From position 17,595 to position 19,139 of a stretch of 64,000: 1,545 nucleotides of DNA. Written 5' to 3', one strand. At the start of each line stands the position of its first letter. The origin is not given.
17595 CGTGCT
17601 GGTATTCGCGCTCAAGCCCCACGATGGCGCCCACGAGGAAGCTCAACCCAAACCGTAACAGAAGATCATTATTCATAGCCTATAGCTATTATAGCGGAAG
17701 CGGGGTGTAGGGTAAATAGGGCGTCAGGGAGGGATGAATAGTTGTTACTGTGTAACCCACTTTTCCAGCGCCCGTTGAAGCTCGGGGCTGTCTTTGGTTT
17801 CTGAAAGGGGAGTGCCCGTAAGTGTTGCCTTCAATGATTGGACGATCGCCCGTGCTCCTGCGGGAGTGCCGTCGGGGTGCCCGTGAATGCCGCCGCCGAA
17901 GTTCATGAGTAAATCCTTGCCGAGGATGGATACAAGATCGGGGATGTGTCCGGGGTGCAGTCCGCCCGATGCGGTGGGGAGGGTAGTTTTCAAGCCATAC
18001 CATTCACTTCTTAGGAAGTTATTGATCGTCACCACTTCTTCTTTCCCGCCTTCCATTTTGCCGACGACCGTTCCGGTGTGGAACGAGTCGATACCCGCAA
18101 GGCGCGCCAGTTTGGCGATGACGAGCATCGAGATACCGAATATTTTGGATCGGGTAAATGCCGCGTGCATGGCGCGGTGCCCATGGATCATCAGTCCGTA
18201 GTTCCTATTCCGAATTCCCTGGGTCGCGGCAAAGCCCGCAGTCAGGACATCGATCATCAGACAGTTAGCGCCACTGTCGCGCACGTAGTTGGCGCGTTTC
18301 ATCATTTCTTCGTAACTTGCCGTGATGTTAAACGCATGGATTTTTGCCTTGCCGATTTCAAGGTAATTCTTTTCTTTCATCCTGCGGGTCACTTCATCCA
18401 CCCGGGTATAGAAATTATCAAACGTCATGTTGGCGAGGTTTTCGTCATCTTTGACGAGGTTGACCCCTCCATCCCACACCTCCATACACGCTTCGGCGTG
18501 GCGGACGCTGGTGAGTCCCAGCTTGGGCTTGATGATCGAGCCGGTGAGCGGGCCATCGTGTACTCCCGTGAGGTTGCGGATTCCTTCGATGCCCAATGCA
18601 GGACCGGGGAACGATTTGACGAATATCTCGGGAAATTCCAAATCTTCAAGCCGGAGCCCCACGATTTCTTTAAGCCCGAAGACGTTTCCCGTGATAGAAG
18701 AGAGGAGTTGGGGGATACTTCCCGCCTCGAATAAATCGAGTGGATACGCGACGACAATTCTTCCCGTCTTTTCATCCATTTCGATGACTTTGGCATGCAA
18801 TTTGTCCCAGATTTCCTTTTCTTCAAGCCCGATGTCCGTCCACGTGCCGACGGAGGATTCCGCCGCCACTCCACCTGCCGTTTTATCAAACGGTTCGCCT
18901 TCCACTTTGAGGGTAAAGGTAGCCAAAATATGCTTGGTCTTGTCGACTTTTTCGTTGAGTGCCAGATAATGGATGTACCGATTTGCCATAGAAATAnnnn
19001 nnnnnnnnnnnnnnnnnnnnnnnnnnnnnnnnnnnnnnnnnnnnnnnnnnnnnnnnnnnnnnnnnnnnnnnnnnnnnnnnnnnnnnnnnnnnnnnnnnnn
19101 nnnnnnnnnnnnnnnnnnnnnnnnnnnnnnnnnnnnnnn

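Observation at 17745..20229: Three-gene operon: unknown small ORF - ribose-1,5-bisphosphate isomerase - form III-like RuBisCO, with no AMP phosphorylase nearby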

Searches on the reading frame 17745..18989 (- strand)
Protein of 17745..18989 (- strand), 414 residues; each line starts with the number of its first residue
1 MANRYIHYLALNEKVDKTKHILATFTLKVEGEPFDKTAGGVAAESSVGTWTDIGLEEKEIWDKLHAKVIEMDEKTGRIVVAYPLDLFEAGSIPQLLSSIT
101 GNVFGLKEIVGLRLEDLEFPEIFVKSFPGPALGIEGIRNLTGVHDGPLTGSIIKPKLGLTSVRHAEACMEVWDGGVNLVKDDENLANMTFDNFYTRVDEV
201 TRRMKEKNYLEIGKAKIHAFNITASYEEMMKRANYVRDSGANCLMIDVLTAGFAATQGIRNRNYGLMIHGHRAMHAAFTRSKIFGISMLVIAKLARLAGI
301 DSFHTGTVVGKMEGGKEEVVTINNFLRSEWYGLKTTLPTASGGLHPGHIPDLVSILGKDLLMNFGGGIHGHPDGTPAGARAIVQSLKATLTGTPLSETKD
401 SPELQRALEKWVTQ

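Call 3: search_protein_families(library=pfam, proteins=[window:17745-18989:-], max_evalue=0.01)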
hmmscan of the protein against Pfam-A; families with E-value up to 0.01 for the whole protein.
window:17745-18989:- (414 aa): 2 families
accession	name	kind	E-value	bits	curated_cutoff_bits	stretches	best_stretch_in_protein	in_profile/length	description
PF00016.26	RuBisCO_large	-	9.9e-79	265.1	30.1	1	133-411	1-299/299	Ribulose bisphosphate carboxylase large chain, catalytic domain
PF02788.21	RuBisCO_large_N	-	5.1e-31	107.8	20.7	1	16-121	9-118/120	Ribulose bisphosphate carboxylase large chain, N-terminal domain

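Call 5: search_protein_families(library=ncbifam, proteins=[window:17745-18989:-], max_evalue=0.01)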
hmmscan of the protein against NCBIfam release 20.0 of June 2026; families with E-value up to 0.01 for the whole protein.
window:17745-18989:- (414 aa): 6 families
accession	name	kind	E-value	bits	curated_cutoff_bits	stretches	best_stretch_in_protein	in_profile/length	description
TIGR03326.1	rubisco_III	equivalog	9.7e-139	462.9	497.45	1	16-411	10-426/426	type III ribulose-bisphosphate carboxylase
NF003252.0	PRK04208.1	subfamily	6.5e-135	450.3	438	1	15-412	23-456/468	ribulose-bisphosphate carboxylase large subunit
NF010002.0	PRK13475.1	equivalog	1.8e-79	267.6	489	1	3-412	5-441/459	ribulose-bisphosphate carboxylase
NF007095.0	PRK09549.1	equivalog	5.6e-74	249.1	409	1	19-412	2-402/407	2,3-diketo-5-methylthiopentyl-1-phosphate enolase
TIGR03332.1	salvage_mtnW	equivalog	9e-64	215.5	513.6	1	20-411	2-406/407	2,3-diketo-5-methylthiopentyl-1-phosphate enolase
NF042437.1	OxoIsoapPDcar_OiaX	equivalog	1.5e-60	205.2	700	1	73-411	71-411/412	3-oxo-isoapionate-4-phosphate decarboxylase OiaX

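Call 6: search_solved_structures(query=window:17745-18989:-, show_alignments=2, max_evalue=1e-20)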
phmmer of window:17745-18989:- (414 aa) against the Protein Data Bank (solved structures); distinct sequences matched with E-value up to 1e-20: 99 (the best 60 are shown).
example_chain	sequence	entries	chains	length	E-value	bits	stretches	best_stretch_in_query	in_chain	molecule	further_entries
2cwx_A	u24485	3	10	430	1.9e-104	352.7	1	5-409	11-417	Ribulose bisphosphate carboxylase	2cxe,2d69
6hun_A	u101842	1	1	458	3.9e-104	351.7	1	14-411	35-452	Ribulose bisphosphate carboxylase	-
1geh_A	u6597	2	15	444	9.7e-98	330.6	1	5-411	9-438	RIBULOSE-1,5-BISPHOSPHATE CARBOXYLASE/OXYGENASE | Ribulose bisphosphate carboxylase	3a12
3wqp_A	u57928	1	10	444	6.4e-97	327.9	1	5-411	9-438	Ribulose bisphosphate carboxylase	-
3a13_A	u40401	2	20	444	5.4e-96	324.9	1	5-411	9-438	Ribulose bisphosphate carboxylase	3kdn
3kdo_A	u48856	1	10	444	1.1e-95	323.9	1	5-411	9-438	Ribulose bisphosphate carboxylase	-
8dht_A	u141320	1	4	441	6.8e-92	311.4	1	19-411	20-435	Ribulose bisphosphate carboxylase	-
7qsv_A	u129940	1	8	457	9.2e-92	311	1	20-388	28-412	RubisCO large subunit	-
8u66_A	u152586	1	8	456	9.9e-91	307.6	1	20-389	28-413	Rubisco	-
7qsz_A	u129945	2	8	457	1.3e-89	303.9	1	20-389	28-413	RubisCO large subunit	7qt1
7qsx_A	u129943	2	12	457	1.3e-89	303.9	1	20-389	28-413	RubisCO large subunit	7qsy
7qvi_A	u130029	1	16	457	1.7e-89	303.5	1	20-389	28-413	RubisCO large subunit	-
8qmv_A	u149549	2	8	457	2.4e-89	303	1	20-389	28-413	RubisCO large subunit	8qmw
6ura_A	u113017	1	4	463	1.2e-85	290.8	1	17-412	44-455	Ribulose bisphosphate carboxylase large chain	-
9fwv_C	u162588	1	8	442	8.9e-80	271.5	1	17-390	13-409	Ribulose bisphosphate carboxylase large chain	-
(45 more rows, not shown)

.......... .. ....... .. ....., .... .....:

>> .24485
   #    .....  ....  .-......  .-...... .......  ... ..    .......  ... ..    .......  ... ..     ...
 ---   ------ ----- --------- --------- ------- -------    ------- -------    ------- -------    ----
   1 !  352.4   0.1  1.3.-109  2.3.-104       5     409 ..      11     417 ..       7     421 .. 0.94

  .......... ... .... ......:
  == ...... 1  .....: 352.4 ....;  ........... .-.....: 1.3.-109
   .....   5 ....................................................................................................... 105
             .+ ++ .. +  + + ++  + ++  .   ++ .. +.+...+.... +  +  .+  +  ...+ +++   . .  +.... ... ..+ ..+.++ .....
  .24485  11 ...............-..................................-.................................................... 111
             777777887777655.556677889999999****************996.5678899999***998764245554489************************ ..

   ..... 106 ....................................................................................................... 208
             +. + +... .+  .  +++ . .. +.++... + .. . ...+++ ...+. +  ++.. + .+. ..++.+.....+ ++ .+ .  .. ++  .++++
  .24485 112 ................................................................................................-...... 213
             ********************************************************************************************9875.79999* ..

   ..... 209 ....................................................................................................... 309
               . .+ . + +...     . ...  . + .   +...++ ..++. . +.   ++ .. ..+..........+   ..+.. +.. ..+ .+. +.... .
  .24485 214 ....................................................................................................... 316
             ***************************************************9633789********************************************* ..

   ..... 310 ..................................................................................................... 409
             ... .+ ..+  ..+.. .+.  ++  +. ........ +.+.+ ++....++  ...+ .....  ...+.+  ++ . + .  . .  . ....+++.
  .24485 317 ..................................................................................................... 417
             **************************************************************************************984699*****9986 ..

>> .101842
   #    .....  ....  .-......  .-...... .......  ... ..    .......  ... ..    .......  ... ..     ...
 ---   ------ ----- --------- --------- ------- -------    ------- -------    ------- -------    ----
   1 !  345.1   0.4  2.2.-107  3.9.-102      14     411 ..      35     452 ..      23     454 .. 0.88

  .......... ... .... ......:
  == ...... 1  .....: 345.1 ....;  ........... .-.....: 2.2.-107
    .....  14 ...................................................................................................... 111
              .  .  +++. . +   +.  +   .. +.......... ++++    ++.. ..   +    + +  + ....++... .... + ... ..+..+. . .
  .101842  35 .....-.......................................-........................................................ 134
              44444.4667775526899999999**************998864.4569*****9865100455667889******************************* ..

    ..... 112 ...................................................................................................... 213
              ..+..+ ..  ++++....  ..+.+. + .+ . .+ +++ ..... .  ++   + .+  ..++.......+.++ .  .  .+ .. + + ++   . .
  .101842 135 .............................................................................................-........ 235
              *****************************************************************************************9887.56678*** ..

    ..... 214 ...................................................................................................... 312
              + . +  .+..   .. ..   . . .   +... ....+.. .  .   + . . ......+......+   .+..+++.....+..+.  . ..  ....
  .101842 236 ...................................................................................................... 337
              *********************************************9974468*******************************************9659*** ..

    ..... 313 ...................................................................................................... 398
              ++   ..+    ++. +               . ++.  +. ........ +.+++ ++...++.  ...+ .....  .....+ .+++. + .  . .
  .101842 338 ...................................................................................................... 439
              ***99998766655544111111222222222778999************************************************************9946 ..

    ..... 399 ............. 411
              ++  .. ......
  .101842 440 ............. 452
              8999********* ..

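Call 32: find_related_loci(query=window:17745-18989:-, collection=genome_contigs, flank=8000)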
Query window:17745-18989:- (414 aa) in genome_contigs; peptide patterns used: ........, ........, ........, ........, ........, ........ (x = any residue, [..] = any of these).
100 stretches matched a pattern; 36 encode a relative of the query (tblastn E <= 1e-3); 35 distinct loci.
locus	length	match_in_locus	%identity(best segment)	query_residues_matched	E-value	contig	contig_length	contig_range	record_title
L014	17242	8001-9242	96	1-414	0e+0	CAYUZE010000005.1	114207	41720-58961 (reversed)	MAG TPA_asm: uncultured Gammaproteobacteria bacterium isolate binchicken_co130_63 genome assembly, contig: NODE_315_leng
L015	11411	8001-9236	96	1-412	0e+0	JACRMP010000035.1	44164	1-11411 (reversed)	MAG: Candidatus Gottesmanbacteria bacterium isolate NC_groundwater_1910_Pr3_S2p5_48_11 SR2-18-S2p5_coassembly_scaffold_3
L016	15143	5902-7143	95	1-414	0e+0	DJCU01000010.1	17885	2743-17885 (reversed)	MAG TPA_asm: Candidatus Gottesmanbacteria bacterium UBA5942 UBA5942_contig_430, whole genome shotgun sequence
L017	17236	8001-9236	93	1-412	0e+0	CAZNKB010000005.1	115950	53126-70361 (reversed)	MAG TPA_asm: uncultured Gammaproteobacteria bacterium isolate SRP173033_co3_60 genome assembly, contig: NODE_91_length_1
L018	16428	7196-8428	93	1-411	0e+0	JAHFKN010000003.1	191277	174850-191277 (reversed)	MAG: Candidatus Gottesmanbacteria bacterium isolate nzgw410 NODE_45_length_191278_cov_18.365814, whole genome shotgun se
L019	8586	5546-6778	80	1-411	0e+0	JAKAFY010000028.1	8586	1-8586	MAG: bacterium isolate WY2.bin139 NODE_14091_length_8586_cov_1.780234, whole genome shotgun sequence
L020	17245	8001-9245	80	1-414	0e+0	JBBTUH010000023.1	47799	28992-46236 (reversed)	MAG: Patescibacteria group bacterium isolate H41-bin250_1 H41_bin250_1_000000000023, whole genome shotgun sequence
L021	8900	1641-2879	80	1-412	0e+0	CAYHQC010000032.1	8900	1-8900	MAG TPA_asm: uncultured Gammaproteobacteria bacterium isolate ERP119705_co15_352 genome assembly, contig: NODE_9523_leng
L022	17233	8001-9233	78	1-411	0e+0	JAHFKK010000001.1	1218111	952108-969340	MAG: Candidatus Gottesmanbacteria bacterium isolate nzgw408 NODE_1_length_1218112_cov_6.992134, whole genome shotgun seq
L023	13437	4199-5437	76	1-414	0e+0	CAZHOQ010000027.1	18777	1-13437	MAG TPA_asm: uncultured Gammaproteobacteria bacterium isolate SRP093185_co1_203 genome assembly, contig: NODE_1848_lengt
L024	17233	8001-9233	96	1-411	0e+0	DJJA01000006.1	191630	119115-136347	MAG TPA_asm: Candidatus Gottesmanbacteria bacterium UBA6580 UBA6580_contig_121, whole genome shotgun sequence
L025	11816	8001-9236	69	1-411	0e+0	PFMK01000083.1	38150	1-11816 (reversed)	MAG: Candidatus Gottesmanbacteria bacterium CG_4_10_14_0_8_um_filter_37_24 CG_4_10_14_0.8_um_filter_scaffold_941_c, whol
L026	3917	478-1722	66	1-414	0e+0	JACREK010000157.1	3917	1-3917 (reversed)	MAG: Candidatus Gottesmanbacteria bacterium isolate NC_groundwater_1697_Pr3_B-0.1um_39_16 SR-2_scaffold_141_3094522, who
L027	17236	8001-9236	67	1-411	0e+0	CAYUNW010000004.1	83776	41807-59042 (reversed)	MAG TPA_asm: uncultured Gammaproteobacteria bacterium isolate binchicken_co274_42 genome assembly, contig: NODE_733_leng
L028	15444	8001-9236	51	1-412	2e-138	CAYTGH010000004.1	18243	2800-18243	MAG TPA_asm: uncultured Candidatus Saccharibacteria bacterium isolate binchicken_co181_178 genome assembly, contig: NODE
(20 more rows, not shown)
